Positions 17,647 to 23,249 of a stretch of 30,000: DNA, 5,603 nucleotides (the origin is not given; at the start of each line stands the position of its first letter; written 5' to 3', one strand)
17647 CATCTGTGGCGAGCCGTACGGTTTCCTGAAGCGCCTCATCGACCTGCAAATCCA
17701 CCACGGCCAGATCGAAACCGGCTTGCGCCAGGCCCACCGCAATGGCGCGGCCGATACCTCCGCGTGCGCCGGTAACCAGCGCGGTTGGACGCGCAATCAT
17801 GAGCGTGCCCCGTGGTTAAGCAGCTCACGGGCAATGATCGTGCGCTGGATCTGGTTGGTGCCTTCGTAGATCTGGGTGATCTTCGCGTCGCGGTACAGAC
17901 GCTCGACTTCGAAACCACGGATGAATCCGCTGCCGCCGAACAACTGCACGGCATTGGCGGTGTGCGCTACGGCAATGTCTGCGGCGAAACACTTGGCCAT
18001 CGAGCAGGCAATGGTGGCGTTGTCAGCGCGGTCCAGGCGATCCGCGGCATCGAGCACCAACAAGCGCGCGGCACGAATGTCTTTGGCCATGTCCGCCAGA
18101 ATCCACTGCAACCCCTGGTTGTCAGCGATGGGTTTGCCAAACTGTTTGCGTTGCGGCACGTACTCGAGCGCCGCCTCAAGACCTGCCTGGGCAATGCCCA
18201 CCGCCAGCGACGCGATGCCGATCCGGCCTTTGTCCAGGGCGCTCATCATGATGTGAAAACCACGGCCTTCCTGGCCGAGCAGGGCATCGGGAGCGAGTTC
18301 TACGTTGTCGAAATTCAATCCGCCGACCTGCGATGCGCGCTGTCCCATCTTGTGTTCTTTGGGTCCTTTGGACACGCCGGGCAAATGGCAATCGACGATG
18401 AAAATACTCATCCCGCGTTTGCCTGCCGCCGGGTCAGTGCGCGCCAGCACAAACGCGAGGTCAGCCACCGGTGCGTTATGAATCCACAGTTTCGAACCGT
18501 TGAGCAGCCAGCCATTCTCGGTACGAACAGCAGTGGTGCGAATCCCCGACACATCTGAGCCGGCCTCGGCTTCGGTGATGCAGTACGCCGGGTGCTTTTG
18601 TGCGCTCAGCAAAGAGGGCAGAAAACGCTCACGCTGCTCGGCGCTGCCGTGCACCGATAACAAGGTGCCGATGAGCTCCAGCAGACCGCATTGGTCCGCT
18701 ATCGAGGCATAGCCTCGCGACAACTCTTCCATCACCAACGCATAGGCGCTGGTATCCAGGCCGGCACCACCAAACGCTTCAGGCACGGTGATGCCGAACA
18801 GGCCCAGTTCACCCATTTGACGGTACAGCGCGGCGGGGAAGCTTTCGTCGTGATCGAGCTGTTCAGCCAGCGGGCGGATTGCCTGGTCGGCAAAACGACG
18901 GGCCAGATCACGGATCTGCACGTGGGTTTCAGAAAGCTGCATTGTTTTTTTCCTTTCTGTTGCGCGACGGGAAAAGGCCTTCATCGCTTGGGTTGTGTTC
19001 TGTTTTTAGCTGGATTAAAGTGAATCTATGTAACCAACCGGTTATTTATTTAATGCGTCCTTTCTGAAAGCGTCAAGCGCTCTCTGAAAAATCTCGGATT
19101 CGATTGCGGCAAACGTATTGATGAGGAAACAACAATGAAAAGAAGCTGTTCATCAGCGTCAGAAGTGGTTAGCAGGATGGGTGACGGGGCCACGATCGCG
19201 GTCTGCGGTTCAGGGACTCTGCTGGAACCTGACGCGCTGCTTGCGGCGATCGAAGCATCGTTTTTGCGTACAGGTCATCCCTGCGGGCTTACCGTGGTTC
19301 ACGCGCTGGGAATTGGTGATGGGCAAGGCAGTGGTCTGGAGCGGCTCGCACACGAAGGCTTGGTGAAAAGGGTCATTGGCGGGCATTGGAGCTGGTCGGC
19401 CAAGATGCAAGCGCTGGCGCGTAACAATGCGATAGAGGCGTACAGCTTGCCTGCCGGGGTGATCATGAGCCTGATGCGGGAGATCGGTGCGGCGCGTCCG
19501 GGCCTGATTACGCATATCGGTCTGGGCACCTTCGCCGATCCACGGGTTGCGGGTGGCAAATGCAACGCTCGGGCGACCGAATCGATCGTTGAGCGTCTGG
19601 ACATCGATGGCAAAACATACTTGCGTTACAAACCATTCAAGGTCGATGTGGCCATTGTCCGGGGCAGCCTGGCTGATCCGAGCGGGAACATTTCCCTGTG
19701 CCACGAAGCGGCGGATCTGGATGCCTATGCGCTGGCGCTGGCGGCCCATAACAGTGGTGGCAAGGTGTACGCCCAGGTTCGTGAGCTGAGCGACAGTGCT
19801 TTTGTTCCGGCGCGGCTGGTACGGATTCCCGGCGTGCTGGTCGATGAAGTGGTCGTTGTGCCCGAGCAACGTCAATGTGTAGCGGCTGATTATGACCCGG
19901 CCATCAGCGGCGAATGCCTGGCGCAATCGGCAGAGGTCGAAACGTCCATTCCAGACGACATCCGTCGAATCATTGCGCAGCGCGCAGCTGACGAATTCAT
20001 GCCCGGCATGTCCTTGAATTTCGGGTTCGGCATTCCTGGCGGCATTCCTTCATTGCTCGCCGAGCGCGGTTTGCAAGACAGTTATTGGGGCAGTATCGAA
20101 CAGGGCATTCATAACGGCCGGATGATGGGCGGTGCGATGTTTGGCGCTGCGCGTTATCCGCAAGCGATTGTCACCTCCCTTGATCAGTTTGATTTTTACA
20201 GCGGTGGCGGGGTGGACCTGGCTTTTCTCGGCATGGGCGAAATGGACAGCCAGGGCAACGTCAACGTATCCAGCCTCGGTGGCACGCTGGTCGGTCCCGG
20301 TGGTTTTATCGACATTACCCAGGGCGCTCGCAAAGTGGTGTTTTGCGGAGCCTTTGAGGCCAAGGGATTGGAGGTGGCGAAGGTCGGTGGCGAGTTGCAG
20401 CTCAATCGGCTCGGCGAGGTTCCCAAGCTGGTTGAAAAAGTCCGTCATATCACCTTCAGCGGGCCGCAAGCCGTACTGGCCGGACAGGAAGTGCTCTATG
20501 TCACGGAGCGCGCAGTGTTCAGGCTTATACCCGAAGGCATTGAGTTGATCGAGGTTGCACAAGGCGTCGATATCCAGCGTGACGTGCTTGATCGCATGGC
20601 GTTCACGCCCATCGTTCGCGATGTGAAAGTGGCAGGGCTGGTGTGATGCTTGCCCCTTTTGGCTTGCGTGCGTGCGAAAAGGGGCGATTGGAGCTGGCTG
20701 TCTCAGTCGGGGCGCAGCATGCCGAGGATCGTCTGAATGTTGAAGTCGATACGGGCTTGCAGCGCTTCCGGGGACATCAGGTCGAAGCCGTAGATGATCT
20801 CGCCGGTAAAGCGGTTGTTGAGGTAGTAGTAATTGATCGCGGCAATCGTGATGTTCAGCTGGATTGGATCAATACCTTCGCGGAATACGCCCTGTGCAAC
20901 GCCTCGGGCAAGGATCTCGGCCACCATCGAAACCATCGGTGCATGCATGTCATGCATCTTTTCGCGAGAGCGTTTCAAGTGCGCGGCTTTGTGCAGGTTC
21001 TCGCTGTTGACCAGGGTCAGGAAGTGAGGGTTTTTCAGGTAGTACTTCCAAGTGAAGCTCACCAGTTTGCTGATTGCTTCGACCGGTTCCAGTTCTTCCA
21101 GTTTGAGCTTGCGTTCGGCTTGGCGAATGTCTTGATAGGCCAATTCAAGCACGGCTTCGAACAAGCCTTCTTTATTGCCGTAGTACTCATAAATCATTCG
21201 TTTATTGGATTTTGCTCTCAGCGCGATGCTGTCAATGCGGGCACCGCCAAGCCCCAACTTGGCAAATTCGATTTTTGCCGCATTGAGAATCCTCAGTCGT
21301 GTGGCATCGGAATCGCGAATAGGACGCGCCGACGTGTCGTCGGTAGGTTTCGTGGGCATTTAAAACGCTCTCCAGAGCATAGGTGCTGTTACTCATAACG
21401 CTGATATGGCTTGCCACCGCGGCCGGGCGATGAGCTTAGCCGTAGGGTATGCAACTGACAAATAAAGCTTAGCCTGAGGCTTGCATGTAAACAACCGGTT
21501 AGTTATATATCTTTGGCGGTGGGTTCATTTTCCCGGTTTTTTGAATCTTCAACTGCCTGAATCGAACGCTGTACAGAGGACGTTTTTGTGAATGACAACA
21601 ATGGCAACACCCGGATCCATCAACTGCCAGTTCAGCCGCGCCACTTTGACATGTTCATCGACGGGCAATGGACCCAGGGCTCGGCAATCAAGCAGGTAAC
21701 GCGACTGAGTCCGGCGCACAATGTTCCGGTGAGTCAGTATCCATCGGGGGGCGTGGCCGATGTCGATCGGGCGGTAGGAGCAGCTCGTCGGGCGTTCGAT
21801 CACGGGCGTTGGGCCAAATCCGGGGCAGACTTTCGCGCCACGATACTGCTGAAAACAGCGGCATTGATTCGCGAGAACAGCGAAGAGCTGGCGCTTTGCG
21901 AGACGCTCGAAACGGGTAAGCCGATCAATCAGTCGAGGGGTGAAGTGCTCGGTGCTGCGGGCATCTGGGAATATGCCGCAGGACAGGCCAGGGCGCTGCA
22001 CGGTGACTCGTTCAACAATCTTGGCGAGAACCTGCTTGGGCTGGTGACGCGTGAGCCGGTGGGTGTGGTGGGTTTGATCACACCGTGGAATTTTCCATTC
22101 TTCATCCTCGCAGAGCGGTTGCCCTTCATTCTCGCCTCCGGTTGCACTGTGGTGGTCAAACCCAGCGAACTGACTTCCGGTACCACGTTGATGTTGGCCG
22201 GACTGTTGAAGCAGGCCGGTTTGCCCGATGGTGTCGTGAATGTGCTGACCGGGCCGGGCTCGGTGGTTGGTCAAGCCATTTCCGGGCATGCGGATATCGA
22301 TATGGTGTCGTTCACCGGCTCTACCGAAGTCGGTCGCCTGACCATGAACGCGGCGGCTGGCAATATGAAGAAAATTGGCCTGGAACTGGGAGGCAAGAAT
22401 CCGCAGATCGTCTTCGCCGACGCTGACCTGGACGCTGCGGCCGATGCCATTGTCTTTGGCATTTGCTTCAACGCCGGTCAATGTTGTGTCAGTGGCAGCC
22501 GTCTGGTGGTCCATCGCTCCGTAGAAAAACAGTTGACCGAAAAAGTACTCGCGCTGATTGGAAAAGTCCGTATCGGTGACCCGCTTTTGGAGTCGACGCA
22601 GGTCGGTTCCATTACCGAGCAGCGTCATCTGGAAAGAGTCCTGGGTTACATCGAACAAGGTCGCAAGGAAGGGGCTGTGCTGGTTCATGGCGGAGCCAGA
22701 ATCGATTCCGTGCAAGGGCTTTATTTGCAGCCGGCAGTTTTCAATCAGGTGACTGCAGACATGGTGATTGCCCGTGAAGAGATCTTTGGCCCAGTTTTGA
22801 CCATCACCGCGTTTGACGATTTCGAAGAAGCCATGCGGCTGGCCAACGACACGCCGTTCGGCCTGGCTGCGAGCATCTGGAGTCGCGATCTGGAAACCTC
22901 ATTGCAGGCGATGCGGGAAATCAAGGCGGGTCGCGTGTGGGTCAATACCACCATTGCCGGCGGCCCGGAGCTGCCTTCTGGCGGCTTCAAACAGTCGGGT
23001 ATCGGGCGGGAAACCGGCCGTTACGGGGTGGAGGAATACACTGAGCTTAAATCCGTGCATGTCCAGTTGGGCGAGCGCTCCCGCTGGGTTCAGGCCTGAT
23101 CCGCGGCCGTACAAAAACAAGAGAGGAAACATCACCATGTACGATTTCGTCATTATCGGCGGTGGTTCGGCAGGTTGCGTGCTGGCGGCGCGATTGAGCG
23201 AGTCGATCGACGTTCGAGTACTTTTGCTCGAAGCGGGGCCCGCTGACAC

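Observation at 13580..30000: An unassigned hybrid catabolic cluster joining sugar-type uptake, alcohol/aldehyde oxidation, CoA-thioester chemistry, DUF993/TIM-barrel enzymes and a dedicated ETF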

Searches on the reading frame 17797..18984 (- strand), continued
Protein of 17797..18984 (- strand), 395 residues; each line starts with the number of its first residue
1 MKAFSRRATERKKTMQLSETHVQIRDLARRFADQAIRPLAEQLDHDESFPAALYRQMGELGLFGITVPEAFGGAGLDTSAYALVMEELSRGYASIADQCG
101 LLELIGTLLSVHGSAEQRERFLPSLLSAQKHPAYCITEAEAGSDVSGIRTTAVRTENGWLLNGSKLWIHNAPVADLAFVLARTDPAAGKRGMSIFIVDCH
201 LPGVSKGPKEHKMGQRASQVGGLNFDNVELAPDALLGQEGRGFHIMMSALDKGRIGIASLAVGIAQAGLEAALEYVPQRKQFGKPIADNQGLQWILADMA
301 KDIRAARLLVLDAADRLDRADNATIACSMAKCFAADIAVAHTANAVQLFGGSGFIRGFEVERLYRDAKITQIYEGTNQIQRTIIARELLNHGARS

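Call 108: search_protein_families(library=ncbifam, proteins=[L089:3019-4056:+, L089:7234-8052:-, L089:11840-12856:-, L089:10544-11803:+, L089:8179-9750:+], max_evalue=1e-10)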
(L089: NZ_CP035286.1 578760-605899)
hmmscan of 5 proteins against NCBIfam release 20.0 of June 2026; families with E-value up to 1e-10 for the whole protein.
L089:3019-4056:+ (345 aa): 21 families
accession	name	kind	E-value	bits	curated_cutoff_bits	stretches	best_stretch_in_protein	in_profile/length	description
NF041097.1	keto_inos_dh_IolM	equivalog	3.8e-60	203.6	450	1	13-335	38-383/389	scyllo-inosose 3-dehydrogenase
NF003808.0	PRK05396.1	equivalog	1.1e-56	192.2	380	1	14-330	12-329/341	L-threonine 3-dehydrogenase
TIGR00692.1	tdh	equivalog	2.6e-52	177.9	458.35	1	15-329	11-328/340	L-threonine 3-dehydrogenase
NF010344.0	PRK13771.1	subfamily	6.4e-46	156.9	349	1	4-334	1-325/334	putative alcohol dehydrogenase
NF007489.0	PRK10083.1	equivalog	4.1e-44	150.9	376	1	4-271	1-268/339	Zn-dependent oxidoreductase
NF007375.0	PRK09880.1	equivalog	6.1e-41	140.3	469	1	27-341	27-342/344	L-idonate 5-dehydrogenase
TIGR03989.1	Rxyl_3153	subfamily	1.9e-40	139.3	440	2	118-331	139-360/370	NDMA-dependent alcohol dehydrogenase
NF006940.0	PRK09422.1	equivalog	9e-38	130.1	344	1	4-329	1-322/338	alcohol dehydrogenase AdhP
NF041172.1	AcrlCoa_red_Thmprot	equivalog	1.1e-37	129.7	500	1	4-332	1-324/334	acryloyl-CoA reductase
TIGR03451.1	mycoS_dep_FDH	equivalog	6.7e-35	120.6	512.9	1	16-330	15-347/358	S-(hydroxymethyl)mycothiol dehydrogenase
TIGR03366.1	HpnZ_proposed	hypoth_equivalog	4.9e-34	118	328.1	1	25-322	3-315/315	putative phosphonate catabolism associated alcohol dehydrogenase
NF007642.0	PRK10309.1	equivalog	1.4e-31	110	550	1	4-333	1-337/347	galactitol-1-phosphate 5-dehydrogenase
NF047908.1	AldhRedAhr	equivalog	2.6e-30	105.5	470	1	8-334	9-327/335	NADPH-dependent aldehyde reductase Ahr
TIGR03201.1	dearomat_had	equivalog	1.7e-23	83.3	338.65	1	18-331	14-338/349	6-hydroxycyclohex-1-ene-1-carbonyl-CoA dehydrogenase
TIGR02822.1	adh_fam_2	subfamily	1.8e-23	83.1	283.5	1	10-330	12-318/329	zinc-binding alcohol dehydrogenase family protein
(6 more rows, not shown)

L089:7234-8052:- (272 aa): 3 families
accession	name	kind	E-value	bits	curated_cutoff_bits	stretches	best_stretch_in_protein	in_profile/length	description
NF008377.0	PRK11172.1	equivalog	1.8e-67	227.4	327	1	12-272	7-267/267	2,5-didehydrogluconate reductase DkgB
NF008598.0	PRK11565.1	equivalog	1.2e-41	142.7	425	1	12-255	19-263/275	2,5-didehydrogluconate reductase DkgA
NF007695.0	PRK10376.1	subfamily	1.4e-13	50.5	280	1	28-254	47-288/290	oxidoreductase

L089:11840-12856:- (338 aa): 1 family
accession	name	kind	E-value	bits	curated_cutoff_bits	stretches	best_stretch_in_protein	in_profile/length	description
NF049922.1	MethglyxlRedYdjG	equivalog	1e-21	77.3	550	1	8-316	5-309/326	NADH-dependent methylglyoxal reductase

L089:10544-11803:+ (419 aa): 2 families
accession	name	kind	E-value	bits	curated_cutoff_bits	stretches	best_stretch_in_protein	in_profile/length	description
NF041176.1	GlyK_Thmprot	equivalog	1.8e-60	205.3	550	2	37-216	36-210/397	glycerate 2-kinase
NF040791.1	gly_kin_Thpl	equivalog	2.8e-44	152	670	1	62-412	74-406/410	glycerate 2-kinase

L089:8179-9750:+ (523 aa): 3 families
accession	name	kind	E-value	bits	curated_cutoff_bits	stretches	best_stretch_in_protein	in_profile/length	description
NF052271.1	Staph_FadX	equivalog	4.9e-95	319.1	750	1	5-517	4-509/523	fatty acid degradation protein FadX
NF007394.0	PRK09920.1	equivalog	9.2e-17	61.4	315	1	3-248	4-215/219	acetate CoA-transferase subunit alpha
TIGR02429.1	pcaI_scoA_fam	subfamily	2.7e-16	59.6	128.5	1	4-250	6-220/222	3-oxoacid CoA-transferase subunit A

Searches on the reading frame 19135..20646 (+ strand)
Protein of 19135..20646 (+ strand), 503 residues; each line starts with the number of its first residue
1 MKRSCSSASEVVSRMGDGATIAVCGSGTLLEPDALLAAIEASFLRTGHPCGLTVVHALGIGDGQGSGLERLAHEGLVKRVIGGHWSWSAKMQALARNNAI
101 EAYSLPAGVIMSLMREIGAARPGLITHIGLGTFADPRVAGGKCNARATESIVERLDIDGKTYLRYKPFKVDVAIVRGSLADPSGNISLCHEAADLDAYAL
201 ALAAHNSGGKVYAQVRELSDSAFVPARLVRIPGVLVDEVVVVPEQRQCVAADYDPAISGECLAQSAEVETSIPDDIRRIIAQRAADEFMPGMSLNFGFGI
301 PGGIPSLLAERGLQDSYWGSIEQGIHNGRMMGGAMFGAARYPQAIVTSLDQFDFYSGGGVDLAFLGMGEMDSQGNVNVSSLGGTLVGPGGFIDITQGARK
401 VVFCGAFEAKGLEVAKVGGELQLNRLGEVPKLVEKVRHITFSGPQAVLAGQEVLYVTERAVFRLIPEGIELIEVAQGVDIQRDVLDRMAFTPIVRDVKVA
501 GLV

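Call 3: search_protein_families(library=pfam, proteins=[window:19135-20646:+])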
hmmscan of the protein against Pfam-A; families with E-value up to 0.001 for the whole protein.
window:19135-20646:+ (503 aa): 1 family
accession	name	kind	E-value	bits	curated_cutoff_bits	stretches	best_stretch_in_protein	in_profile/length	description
PF01144.29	CoA_trans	-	9.9e-26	90.9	23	1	7-241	3-216/217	Coenzyme A transferase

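Call 6: search_protein_families(library=ncbifam, proteins=[window:19135-20646:+])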
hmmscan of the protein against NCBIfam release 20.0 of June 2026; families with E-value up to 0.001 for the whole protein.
window:19135-20646:+ (503 aa): 4 families
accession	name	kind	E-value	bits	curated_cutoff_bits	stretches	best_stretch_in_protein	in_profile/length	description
NF052271.1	Staph_FadX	equivalog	9.1e-106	354.5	750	1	15-496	13-496/523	fatty acid degradation protein FadX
TIGR02429.1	pcaI_scoA_fam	subfamily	1.8e-17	63.4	128.5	1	2-243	3-220/222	3-oxoacid CoA-transferase subunit A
NF007394.0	PRK09920.1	equivalog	2e-12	47.2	315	1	3-242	3-216/219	acetate CoA-transferase subunit alpha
TIGR02428.1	pcaJ_scoB_fam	subfamily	4.4e-10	39.3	243.55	1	277-407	3-143/207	3-oxoacid CoA-transferase subunit B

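Call 31: search_solved_structures(query=window:19135-20646:+, max_evalue=1e-10)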
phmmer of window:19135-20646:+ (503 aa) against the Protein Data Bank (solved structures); distinct sequences matched with E-value up to 1e-10: 10.
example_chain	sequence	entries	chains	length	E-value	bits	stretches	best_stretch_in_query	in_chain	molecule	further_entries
2ahu_A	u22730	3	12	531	7.6e-110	370.9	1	7-495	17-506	putative enzyme ydiF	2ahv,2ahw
9xmy_A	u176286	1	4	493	1.5e-17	66.5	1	7-403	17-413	Succinyl-CoA:3-ketoacid-coenzyme A transferase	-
6lp1_A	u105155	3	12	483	2.3e-17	66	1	7-403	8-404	Succinyl-CoA:3-ketoacid-coenzyme A transferase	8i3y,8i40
3dlx_A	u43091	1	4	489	3.5e-17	65.3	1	9-411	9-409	Succinyl-CoA:3-ketoacid-coenzyme A transferase 1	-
1m3e_A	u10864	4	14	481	1.3e-15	60.1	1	7-411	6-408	SUCCINYL-COA:3-KETOACID-COENZYME A TRANSFERASE | Succinyl-CoA:3-ketoacid-coenzyme A transferase, mitochondrial precursor | Succinyl-CoA:3-ketoacid-coenzyme A tr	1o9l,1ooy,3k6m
3oxo_A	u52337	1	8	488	1.4e-15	60.1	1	7-411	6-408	Succinyl-CoA:3-ketoacid-coenzyme A transferase 1, mitochondrial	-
2nrc_A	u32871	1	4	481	1.5e-15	60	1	7-411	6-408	Succinyl-CoA:3-ketoacid-coenzyme A transferase 1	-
2nrb_A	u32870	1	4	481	1.9e-15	59.6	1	7-411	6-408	Succinyl-CoA:3-ketoacid-coenzyme A transferase 1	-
1ooz_A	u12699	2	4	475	9.3e-15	57.3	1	7-411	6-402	Succinyl-CoA:3-ketoacid-coenzyme A transferase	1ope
4kgb_A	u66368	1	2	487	8.1e-11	44.4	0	6-403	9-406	Succinyl-CoA:3-ketoacid-coenzyme A transferase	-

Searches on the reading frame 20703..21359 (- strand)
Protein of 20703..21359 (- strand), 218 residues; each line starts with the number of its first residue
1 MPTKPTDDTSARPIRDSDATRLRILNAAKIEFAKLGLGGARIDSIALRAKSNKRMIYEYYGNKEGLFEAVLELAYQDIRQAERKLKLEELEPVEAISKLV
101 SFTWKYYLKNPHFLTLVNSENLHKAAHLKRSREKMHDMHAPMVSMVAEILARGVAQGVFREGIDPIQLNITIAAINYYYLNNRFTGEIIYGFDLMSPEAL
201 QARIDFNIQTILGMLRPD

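Call 3: search_protein_families(library=pfam, proteins=[window:20703-21359:-])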
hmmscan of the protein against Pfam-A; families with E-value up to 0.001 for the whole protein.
window:20703-21359:- (218 aa): 2 families
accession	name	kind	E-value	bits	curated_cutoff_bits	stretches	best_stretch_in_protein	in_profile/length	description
PF17938.6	TetR_C_29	-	5.6e-40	136.6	26.2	1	92-211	1-119/119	Tetracyclin repressor-like, C-terminal domain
PF00440.29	TetR_N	-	7.8e-09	35.6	24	1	24-70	1-47/47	Bacterial regulatory proteins, tetR family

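Call 6: search_protein_families(library=ncbifam, proteins=[window:20703-21359:-])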
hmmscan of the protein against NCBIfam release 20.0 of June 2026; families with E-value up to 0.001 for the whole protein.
window:20703-21359:- (218 aa): 13 families
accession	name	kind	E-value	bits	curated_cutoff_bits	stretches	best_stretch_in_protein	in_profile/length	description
TIGR03613.1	RutR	equivalog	2e-12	47.4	368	1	15-195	4-179/202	pyrimidine utilization regulatory protein R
NF011584.0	PRK15008.1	equivalog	1.1e-10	41.7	230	1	14-195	13-189/212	HTH-type transcriptional regulator RutR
NF053878.1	FATransRegFadRBac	equivalog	1.2e-09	38.3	200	1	23-164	7-145/190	fatty acid metabolism transcriptional regulator FadR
NF041196.1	ScbR_bind_reg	equivalog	5.7e-09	36.4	150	1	18-169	5-151/191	ScbR family autoregulator-binding transcription factor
NF037937.1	septum_RefZ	equivalog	4.7e-07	29.9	180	1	23-120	3-102/195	forespore capture DNA-binding protein RefZ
NF050111.1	TransRegSACE7040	equivalog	2.5e-06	27.5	250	1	21-131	3-112/186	SACE_7040 family transcriptional regulator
TIGR03384.1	betaine_BetI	equivalog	4.4e-06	26.5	201.3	1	19-105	8-94/189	choline-binding transcriptional repressor BetI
NF007949.0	PRK10668.1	equivalog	1.8e-05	24.3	271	1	16-102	8-95/216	multidrug efflux transporter transcriptional repressor AcrR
NF051852.1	efflux_TF_MtrR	exception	3.9e-05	23.5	280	1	17-82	8-73/205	multidrug efflux system transcriptional repressor MtrR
NF001978.0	PRK00767.1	equivalog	5.4e-05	23.1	118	1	21-101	11-92/197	transcriptional regulator BetI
NF007430.0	PRK09975.1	equivalog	5.6e-05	22.4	274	1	16-163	8-157/220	acrEF/envCD operon transcriptional regulator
NF053516.1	TranRepPrsAVib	equivalog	0.00012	22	300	1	18-91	5-77/208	TetR family transcriptional repressor PsrA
NF053731.1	TransRegFasRMycb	equivalog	0.00023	21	330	1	18-78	10-70/199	HTH-type transcriptional activator FasR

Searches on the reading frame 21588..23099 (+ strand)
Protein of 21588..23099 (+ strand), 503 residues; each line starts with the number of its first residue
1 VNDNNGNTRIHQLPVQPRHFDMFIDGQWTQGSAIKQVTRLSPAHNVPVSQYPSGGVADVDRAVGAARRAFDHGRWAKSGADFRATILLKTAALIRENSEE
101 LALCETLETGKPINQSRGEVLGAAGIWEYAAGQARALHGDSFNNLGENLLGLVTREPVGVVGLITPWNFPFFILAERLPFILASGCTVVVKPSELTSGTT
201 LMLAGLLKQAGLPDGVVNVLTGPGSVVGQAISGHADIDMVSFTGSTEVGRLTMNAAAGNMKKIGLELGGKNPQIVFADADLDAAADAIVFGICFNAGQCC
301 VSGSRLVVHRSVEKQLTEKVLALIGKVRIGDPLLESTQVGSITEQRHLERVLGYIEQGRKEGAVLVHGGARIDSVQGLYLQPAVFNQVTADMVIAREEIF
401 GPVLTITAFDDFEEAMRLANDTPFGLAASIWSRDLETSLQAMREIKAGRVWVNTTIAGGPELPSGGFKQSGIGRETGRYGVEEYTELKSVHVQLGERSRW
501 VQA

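Call 3: search_protein_families(library=pfam, proteins=[window:21588-23099:+])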
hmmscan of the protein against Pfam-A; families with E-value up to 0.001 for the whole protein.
window:21588-23099:+ (503 aa): 1 family
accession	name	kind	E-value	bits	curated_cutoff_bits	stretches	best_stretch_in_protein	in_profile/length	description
PF00171.27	Aldedh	-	4.5e-167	556.7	23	1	28-490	1-461/461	Aldehyde dehydrogenase family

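Call 6: search_protein_families(library=ncbifam, proteins=[window:21588-23099:+])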
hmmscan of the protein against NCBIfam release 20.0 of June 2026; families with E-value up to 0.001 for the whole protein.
window:21588-23099:+ (503 aa): 42 families (the best 25 are shown)
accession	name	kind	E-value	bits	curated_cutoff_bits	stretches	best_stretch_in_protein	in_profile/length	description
TIGR01804.1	BADH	equivalog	3.5e-138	461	668.6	1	23-488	1-467/467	betaine-aldehyde dehydrogenase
NF045736.1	PaDhStyDRhodo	equivalog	3.2e-136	454.7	800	1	21-493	4-478/479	phenylacetaldehyde dehydrogenase StyD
NF010000.0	PRK13473.1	subfamily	4.1e-135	451.1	615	1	21-493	4-473/475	aminobutyraldehyde dehydrogenase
TIGR02299.1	HpaE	equivalog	1.4e-133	446.1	638.35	1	22-496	3-480/488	5-carboxymethyl-2-hydroxymuconate semialdehyde dehydrogenase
NF009725.0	PRK13252.1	equivalog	8.9e-131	436.7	593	1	21-496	8-483/488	betaine-aldehyde dehydrogenase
NF045735.1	PaDhStyDPseudo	equivalog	4.7e-128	427.9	850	1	21-492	4-481/483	phenylacetaldehyde dehydrogenase StyD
NF007352.0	PRK09847.1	equivalog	1e-119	400.3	850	1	22-494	22-493/495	aldehyde dehydrogenase PuuC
NF042993.1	AlphKGSA_gudD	equivalog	2.3e-119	399.3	770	1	19-493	3-481/481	alpha-ketoglutaric semialdehyde dehydrogenase GucD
TIGR01780.1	SSADH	subfamily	4.8e-116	388.3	646.35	1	42-488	4-448/448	succinate-semialdehyde dehydrogenase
NF007497.0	PRK10090.1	equivalog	3.1e-112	375.8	500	1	17-493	4-478/480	aldehyde dehydrogenase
NF052305.1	DioxValDhHalo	equivalog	6.1e-112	375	750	1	22-491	7-480/483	2,5-dioxovalerate dehydrogenase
NF006916.0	PRK09407.1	equivalog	1.7e-109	366.8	521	1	32-493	31-493/526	succinic semialdehyde dehydrogenase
NF050026.1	AcaldDHExaC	equivalog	8e-109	364.5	900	1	18-494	14-495/503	acetaldehyde dehydrogenase ExaC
TIGR03216.1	OH_muco_semi_DH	equivalog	1e-107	360.8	693.25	1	22-493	3-480/481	2-hydroxymuconic semialdehyde dehydrogenase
TIGR04284.1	aldehy_Rv0768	hypoth_equivalog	3.1e-103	346.3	775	1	21-490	2-476/480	aldehyde dehydrogenase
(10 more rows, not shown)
